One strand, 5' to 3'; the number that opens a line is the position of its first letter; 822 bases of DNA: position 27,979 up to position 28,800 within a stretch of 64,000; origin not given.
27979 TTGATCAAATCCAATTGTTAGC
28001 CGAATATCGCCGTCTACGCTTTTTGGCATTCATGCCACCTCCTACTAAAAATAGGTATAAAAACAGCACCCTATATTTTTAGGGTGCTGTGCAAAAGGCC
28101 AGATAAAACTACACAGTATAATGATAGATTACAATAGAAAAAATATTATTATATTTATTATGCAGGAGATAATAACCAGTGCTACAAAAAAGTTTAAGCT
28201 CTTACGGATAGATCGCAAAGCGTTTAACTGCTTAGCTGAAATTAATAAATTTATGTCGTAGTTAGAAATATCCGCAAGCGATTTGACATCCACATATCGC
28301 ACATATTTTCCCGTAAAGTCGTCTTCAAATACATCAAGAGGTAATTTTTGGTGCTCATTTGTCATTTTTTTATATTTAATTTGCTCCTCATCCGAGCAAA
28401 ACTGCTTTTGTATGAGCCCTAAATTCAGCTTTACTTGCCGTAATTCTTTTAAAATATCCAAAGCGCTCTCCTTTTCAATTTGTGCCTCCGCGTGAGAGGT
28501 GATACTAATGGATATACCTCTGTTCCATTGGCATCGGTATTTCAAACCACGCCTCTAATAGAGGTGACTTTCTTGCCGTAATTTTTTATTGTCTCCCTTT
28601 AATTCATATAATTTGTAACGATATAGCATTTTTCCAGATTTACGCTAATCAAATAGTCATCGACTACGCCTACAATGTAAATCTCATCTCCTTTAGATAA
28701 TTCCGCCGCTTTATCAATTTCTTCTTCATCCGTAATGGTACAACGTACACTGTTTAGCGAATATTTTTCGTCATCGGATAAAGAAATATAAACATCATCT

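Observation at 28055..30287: Self-contained AT-rich moron island splitting the tail-chaperone / tape-measure junction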

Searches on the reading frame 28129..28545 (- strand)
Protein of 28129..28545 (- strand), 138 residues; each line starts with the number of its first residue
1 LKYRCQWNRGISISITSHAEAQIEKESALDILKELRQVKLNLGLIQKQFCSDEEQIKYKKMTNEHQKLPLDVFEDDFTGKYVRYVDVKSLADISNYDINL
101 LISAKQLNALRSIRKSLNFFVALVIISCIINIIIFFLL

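Call 5: search_protein_families(library=pfam, proteins=[window:28129-28545:-], max_evalue=0.01)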
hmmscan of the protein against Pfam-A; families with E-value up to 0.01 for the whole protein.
window:28129-28545:- (138 aa): 0 families

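Call 6: search_protein_families(library=padloc, proteins=[window:28129-28545:-], max_evalue=1)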
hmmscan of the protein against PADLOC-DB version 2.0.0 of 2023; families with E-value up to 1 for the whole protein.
window:28129-28545:- (138 aa): 0 families

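Call 7: search_protein_families(library=phrogs, proteins=[window:28129-28545:-], max_evalue=0.01)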
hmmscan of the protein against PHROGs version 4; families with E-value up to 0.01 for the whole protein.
window:28129-28545:- (138 aa): 0 families

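Call 8: search_protein_families(library=ncbifam, proteins=[window:28129-28545:-], max_evalue=0.01)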
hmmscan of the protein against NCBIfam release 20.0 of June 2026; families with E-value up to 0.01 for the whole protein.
window:28129-28545:- (138 aa): 0 families

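Call 35: find_homologous_proteins(query=window:28129-28545:-, max_evalue=0.001)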
Query window:28129-28545:- (138 aa): 3 proteins with E <= 0.001 among 15 candidates.
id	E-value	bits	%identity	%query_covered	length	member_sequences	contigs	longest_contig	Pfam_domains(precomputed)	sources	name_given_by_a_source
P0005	3.5e-82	290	100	100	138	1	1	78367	-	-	-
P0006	2.2e-50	188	85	80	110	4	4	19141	-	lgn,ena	-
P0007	7.5e-26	108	53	78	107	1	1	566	-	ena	-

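Call 55: search_solved_structures(query=window:28129-28545:-, max_evalue=1)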
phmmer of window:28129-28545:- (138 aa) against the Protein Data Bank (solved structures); distinct sequences matched with E-value up to 1: 5.
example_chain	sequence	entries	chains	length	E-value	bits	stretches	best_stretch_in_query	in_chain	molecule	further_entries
5h7b_A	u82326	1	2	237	0.081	16.1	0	63-111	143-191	Immunoglobulin G-binding protein A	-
5h7a_C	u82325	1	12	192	0.17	15.1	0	78-111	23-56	Immunoglobulin G-binding protein A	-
5h79_D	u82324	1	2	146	0.38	14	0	71-111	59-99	Immunoglobulin G-binding protein A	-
5wuj_B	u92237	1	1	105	0.58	13.4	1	68-109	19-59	Flagellar motor switch protein FliG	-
3jd5_I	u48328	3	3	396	0.7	13.1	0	24-90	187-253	28S ribosomal protein S9, mitochondrial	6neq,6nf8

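Call 63: find_encoding_contigs(protein=P0006, flank=6000, max_places=4)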
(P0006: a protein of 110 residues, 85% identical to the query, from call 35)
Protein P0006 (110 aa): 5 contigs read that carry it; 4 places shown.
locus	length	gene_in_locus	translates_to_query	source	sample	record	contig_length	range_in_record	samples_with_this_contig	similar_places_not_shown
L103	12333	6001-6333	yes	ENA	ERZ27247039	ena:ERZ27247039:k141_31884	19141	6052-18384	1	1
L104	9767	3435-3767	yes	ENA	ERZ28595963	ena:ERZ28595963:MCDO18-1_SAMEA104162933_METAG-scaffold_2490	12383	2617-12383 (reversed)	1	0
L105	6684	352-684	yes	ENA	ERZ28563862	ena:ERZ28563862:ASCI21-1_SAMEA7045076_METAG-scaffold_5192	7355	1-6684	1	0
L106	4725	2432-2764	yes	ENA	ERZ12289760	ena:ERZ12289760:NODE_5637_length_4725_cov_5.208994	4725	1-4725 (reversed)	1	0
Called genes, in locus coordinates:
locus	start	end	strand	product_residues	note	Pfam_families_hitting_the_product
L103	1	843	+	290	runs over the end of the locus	-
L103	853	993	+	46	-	-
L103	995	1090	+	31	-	-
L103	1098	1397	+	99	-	-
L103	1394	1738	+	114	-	PF11114:Minor_capsid_2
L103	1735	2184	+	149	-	-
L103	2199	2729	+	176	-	-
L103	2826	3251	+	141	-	-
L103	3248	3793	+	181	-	PF06854:Phage_Gp15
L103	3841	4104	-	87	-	PF06769:YoeB_toxin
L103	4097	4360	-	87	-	PF04221:RelB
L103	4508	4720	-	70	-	PF13744:HTH_37 (weak), PF12844:HTH_19 (weak), PF13443:HTH_26, PF13560:HTH_31 (weak), PF01381:HTH_3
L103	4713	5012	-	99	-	PF10387:DUF2442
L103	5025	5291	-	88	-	PF13711:DUF4160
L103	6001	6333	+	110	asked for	-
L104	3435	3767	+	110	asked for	-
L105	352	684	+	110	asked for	-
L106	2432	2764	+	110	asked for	-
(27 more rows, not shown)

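Call 101: find_encoding_contigs(protein=P0007, flank=3000, max_places=3)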
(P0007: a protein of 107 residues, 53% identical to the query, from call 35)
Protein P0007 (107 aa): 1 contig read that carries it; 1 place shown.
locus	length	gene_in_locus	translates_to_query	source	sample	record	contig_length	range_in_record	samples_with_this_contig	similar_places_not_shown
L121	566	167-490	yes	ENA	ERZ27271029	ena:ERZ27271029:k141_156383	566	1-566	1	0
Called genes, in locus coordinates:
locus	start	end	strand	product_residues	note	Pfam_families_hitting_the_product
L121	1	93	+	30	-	?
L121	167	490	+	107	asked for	-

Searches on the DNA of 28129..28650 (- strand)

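Call 77: search_rna_families(sources=[L103, L104], threshold=gathering)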
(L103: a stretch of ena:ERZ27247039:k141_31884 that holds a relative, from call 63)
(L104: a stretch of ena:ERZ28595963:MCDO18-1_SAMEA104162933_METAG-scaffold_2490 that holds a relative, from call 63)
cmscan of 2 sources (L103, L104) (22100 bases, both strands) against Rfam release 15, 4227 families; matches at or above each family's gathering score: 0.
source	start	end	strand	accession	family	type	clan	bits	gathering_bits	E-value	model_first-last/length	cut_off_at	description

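Call 78: search_rna_families(source=L103, start=5400, end=6050, threshold=evalue, max_evalue=1)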
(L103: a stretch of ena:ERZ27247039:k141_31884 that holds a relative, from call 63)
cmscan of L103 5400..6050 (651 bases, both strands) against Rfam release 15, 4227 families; matches with E-value up to 1: 2.
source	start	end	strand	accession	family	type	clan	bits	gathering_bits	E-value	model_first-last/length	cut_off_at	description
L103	5758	5791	+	RF01322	CRISPR-DR9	Gene; CRISPR;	-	16.9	45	0.85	1-37/37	no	CRISPR RNA direct repeat element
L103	5563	5719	-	RF00125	IS128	Gene; sRNA;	-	16.3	80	0.87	1-209/209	no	IS128 RNA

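Call 79: search_rna_families(source=window, start=28400, end=28650, threshold=evalue, max_evalue=10)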
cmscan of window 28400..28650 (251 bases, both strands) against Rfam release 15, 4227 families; matches with E-value up to 10: 2.
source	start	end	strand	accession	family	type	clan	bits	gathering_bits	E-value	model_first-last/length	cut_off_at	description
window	28407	28503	-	RF03531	n00280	Gene; sRNA;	-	19.1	65.2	1.2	1-101/101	no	Clostridioides difficile sRNA included into helicase gene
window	28621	28650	-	RF00531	snoMe28S-Gm3113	Gene; snRNA; snoRNA; CD-box;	-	15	70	6.4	55-84/84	5'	Small nucleolar RNA Me28S-Gm3113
